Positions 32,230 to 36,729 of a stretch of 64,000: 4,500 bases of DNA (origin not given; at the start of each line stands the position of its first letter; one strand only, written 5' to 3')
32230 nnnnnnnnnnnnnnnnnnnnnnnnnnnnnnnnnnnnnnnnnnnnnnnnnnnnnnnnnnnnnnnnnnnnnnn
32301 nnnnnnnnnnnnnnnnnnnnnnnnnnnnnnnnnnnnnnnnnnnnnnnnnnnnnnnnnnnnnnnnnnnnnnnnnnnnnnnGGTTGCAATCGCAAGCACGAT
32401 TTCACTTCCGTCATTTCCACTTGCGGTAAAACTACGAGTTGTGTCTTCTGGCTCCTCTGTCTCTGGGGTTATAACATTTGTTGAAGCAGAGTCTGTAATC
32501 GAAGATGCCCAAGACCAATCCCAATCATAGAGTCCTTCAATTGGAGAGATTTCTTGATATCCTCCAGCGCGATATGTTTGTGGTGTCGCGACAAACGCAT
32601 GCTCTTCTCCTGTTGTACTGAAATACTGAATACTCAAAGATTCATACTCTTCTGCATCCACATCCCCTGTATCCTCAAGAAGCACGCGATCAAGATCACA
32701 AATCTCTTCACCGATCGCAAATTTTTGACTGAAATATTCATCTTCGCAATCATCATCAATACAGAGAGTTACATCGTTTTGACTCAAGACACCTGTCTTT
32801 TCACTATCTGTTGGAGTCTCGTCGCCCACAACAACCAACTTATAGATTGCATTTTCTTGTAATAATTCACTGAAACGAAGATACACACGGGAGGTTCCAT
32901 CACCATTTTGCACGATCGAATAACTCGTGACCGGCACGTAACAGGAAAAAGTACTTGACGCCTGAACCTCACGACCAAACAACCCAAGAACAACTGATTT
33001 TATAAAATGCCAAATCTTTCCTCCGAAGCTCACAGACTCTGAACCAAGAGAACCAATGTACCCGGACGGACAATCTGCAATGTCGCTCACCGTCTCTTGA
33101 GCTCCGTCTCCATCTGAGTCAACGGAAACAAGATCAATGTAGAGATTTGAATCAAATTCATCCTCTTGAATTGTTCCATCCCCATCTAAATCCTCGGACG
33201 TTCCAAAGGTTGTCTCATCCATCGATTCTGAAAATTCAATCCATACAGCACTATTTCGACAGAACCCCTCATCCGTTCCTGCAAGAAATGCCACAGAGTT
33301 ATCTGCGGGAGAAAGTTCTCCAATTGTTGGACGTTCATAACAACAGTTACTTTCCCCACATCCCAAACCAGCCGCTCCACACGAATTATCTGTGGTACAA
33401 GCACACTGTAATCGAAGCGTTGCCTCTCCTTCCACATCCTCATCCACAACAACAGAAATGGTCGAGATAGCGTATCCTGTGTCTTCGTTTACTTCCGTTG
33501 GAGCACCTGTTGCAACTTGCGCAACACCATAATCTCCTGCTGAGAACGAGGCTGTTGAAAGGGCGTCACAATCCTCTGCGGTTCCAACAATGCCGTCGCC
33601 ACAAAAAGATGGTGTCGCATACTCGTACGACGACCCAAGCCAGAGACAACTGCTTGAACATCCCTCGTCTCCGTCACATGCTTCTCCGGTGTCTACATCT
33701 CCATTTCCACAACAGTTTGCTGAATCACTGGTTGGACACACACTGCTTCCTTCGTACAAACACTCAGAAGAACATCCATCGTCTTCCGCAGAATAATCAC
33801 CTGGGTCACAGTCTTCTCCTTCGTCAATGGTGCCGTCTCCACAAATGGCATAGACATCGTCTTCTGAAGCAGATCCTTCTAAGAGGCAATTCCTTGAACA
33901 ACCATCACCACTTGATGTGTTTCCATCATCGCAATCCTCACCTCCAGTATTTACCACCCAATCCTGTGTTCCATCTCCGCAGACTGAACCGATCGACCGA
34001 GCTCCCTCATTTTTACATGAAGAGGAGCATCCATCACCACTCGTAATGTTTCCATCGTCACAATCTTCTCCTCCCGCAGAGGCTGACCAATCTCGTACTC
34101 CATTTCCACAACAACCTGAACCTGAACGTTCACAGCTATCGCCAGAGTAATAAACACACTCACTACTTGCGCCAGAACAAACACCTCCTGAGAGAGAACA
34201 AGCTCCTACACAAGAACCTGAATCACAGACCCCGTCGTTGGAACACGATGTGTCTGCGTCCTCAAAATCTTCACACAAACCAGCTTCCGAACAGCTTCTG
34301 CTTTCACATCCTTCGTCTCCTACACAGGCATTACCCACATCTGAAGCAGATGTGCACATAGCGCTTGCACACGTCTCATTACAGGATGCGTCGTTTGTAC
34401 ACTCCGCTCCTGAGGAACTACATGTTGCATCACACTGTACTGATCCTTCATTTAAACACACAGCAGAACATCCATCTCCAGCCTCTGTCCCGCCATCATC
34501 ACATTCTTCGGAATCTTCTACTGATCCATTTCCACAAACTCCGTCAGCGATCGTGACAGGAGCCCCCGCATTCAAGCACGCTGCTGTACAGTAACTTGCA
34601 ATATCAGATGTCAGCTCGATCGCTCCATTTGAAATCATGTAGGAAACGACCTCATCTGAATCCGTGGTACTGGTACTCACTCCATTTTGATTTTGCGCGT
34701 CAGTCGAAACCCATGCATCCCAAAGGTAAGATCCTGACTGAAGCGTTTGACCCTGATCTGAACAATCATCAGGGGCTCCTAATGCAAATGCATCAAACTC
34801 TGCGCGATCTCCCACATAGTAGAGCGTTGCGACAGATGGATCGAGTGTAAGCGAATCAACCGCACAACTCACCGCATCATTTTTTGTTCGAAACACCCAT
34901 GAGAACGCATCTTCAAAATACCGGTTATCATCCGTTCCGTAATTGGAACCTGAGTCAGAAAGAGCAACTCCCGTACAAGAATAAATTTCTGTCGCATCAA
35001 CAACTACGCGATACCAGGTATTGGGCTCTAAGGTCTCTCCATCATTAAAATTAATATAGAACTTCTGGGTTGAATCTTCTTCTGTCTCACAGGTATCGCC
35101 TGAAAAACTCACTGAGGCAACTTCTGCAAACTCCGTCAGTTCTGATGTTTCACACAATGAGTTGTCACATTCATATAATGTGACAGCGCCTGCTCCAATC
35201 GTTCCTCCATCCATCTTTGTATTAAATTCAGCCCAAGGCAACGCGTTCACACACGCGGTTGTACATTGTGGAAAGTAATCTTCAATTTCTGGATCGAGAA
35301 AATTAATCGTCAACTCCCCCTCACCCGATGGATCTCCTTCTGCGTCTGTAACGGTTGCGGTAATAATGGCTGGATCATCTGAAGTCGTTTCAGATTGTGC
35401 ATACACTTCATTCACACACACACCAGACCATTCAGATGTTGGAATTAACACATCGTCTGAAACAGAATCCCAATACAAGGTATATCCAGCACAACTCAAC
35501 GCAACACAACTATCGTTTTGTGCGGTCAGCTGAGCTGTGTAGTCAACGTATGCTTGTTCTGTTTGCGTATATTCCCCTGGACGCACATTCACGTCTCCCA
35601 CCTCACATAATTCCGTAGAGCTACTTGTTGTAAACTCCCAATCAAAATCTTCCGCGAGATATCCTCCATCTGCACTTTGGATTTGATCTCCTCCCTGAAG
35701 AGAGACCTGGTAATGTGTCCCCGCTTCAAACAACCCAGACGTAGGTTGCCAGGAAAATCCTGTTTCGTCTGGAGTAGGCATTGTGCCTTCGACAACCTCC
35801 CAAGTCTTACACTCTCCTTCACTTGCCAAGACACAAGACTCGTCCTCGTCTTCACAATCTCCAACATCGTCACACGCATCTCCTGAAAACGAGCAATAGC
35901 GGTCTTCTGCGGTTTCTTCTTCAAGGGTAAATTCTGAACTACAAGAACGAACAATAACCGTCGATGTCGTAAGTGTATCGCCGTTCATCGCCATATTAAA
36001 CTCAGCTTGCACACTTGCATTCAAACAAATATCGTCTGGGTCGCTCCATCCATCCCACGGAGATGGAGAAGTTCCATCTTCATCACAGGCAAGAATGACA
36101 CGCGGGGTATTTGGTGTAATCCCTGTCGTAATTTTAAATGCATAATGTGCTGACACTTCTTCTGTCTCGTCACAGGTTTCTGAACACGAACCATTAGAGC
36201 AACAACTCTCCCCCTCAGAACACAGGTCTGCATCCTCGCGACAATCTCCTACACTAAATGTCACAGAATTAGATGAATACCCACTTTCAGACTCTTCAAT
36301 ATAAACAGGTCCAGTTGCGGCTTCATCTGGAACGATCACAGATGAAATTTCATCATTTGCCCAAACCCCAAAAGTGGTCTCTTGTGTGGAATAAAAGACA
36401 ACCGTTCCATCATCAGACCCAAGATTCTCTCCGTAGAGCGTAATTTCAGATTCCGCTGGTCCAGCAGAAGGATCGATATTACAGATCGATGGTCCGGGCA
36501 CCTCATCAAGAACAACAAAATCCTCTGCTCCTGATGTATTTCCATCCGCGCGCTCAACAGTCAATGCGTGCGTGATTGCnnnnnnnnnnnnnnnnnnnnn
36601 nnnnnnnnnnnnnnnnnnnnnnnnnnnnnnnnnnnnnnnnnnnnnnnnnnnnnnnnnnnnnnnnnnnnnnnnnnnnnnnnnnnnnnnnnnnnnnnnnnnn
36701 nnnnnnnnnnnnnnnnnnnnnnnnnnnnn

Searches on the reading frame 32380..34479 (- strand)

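Call 68: search_protein_families(library=pfam, proteins=[window:32380-34479:-], max_evalue=0.01)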
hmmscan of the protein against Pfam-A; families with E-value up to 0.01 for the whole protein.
window:32380-34479:- (700 aa): 1 family
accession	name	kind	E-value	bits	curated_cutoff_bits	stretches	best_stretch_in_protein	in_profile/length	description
PF13948.11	DUF4215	-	0.00035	21.2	27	1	165-198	19-46/47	Domain of unknown function (DUF4215)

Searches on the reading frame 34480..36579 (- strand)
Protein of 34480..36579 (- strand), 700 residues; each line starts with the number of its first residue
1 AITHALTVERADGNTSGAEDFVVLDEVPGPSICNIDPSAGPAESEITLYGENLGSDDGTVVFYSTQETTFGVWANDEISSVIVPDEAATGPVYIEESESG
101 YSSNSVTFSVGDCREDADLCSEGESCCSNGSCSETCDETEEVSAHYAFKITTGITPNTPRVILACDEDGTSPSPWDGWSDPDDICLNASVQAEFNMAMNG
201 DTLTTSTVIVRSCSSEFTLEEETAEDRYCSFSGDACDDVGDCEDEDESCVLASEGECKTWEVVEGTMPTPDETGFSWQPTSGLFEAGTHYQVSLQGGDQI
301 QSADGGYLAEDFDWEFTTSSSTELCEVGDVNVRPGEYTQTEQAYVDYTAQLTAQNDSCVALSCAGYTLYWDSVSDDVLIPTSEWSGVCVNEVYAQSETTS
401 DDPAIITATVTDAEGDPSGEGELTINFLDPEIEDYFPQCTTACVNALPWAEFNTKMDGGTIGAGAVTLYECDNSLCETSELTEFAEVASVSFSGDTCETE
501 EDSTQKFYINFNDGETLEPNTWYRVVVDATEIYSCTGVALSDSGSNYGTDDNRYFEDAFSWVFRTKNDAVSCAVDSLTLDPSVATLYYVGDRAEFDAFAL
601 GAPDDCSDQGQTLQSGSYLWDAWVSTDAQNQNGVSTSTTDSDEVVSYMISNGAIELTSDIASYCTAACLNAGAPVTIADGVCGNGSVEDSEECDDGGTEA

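Call 68: search_protein_families(library=pfam, proteins=[window:34480-36579:-], max_evalue=0.01)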
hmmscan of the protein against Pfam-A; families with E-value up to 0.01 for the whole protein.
window:34480-36579:- (700 aa): 2 families
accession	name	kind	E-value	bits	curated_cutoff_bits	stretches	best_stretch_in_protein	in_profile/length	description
PF13205.12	Big_5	-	4.3e-10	40.7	23.6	0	275-318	65-105/105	Bacterial Ig-like domain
PF01833.30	TIG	-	4.4e-07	30.2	20.9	1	30-109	1-83/84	IPT/TIG domain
